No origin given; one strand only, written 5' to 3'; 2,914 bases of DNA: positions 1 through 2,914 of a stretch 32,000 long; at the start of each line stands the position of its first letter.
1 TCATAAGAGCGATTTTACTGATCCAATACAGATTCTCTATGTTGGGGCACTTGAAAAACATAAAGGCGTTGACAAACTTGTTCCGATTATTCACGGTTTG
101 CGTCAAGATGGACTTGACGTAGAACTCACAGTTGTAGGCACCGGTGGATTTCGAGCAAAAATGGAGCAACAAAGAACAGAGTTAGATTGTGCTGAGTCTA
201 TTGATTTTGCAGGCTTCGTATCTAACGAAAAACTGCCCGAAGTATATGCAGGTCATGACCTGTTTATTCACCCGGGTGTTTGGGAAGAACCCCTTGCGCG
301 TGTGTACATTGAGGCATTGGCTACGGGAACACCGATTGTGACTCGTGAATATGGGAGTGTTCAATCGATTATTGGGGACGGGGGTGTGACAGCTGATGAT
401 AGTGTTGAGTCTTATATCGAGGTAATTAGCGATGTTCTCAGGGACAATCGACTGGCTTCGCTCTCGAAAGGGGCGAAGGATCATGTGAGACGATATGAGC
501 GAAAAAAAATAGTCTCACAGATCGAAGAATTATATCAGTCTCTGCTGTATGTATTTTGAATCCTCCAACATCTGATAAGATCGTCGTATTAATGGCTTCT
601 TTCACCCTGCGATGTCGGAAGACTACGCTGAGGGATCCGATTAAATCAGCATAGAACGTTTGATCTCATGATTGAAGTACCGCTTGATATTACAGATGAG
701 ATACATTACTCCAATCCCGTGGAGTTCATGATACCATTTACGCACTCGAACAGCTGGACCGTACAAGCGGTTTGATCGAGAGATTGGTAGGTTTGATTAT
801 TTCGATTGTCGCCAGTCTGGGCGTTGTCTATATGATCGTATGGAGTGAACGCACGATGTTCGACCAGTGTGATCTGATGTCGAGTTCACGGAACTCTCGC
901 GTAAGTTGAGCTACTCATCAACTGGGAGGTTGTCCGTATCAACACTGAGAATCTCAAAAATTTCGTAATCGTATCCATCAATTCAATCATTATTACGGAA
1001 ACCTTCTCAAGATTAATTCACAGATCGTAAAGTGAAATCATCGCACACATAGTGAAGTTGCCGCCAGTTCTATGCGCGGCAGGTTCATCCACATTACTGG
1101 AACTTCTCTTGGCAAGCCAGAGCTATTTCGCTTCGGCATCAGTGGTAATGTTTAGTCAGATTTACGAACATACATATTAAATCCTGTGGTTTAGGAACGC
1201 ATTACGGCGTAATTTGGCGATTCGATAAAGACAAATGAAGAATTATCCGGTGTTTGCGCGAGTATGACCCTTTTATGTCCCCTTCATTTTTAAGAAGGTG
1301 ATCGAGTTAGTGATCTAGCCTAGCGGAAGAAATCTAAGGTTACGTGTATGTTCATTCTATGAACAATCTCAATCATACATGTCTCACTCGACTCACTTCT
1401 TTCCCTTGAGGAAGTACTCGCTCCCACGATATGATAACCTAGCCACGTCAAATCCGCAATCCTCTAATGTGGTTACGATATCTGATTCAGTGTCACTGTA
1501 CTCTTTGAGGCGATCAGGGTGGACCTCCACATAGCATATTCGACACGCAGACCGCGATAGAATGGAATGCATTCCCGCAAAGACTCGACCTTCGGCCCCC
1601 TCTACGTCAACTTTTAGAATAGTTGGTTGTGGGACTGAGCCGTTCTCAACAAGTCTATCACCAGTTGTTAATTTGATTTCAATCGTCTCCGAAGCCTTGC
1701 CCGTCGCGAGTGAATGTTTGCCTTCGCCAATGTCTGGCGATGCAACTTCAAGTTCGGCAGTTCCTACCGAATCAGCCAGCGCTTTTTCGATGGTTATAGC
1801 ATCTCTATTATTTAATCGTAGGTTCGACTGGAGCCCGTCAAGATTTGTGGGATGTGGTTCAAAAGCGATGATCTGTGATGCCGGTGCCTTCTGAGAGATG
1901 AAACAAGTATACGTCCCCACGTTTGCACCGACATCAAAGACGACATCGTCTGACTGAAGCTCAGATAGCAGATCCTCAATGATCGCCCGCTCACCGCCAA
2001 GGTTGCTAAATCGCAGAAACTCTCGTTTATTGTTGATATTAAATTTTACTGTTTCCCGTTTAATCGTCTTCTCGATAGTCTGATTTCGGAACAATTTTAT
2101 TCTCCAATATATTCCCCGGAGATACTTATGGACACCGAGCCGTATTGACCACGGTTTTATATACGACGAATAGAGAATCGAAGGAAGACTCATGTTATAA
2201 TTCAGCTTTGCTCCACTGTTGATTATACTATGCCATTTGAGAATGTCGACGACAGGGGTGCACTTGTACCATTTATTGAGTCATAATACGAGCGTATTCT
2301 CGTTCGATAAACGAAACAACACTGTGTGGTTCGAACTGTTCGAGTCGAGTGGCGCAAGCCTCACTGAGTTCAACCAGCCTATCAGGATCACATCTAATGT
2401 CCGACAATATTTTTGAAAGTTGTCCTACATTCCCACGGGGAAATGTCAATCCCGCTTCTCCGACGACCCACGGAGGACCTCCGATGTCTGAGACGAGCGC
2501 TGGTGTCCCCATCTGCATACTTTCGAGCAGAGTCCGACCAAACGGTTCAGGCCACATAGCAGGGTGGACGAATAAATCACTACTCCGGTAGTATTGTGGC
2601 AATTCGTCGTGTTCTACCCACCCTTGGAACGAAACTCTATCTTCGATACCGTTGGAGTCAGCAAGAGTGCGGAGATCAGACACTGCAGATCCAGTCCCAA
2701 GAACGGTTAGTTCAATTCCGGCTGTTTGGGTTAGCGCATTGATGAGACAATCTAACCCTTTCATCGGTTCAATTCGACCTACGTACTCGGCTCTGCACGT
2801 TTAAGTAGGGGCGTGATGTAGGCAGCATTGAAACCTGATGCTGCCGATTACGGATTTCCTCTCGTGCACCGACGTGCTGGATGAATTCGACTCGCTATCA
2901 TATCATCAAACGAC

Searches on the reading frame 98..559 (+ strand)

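Call 41: search_protein_families(library=pfam, proteins=[window:98-559:+], max_evalue=0.001)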
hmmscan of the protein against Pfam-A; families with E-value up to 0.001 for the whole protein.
window:98-559:+ (153 aa): 2 families
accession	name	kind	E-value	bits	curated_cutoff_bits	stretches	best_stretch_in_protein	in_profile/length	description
PF00534.26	Glycos_transf_1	-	3.1e-20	72.8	26.4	1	5-123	45-166/172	Glycosyl transferases group 1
PF13692.12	Glyco_trans_1_4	-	3.3e-17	63.5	27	1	4-116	31-142/142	Glycosyl transferases group 1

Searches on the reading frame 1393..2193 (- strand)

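Call 41: search_protein_families(library=pfam, proteins=[window:1393-2193:-], max_evalue=0.001)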
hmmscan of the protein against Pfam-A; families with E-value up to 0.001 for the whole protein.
window:1393-2193:- (266 aa): 3 families
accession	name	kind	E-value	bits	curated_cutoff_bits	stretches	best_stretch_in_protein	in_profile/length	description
PF05050.19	Methyltransf_21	-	4e-20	73.1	22.7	1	87-249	1-172/173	Methyltransferase FkbM domain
PF02475.24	TRM5-TYW2_MTfase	-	1.2e-06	29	28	1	49-133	8-88/164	TRM5/TYW2 methyltransferase domain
PF05575.17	V_cholerae_RfbT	-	0.00051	19.9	27.9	1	79-151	77-151/286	Vibrio cholerae RfbT protein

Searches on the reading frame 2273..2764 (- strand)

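Call 41: search_protein_families(library=pfam, proteins=[window:2273-2764:-], max_evalue=0.001)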
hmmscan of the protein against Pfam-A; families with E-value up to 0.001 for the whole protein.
window:2273-2764:- (163 aa): 2 families
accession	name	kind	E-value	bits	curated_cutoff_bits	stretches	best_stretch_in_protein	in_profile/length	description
PF00534.26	Glycos_transf_1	-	1.1e-25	90.5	26.4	1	1-135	27-167/172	Glycosyl transferases group 1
PF13692.12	Glyco_trans_1_4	-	4.7e-23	82.5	27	1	2-120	15-136/142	Glycosyl transferases group 1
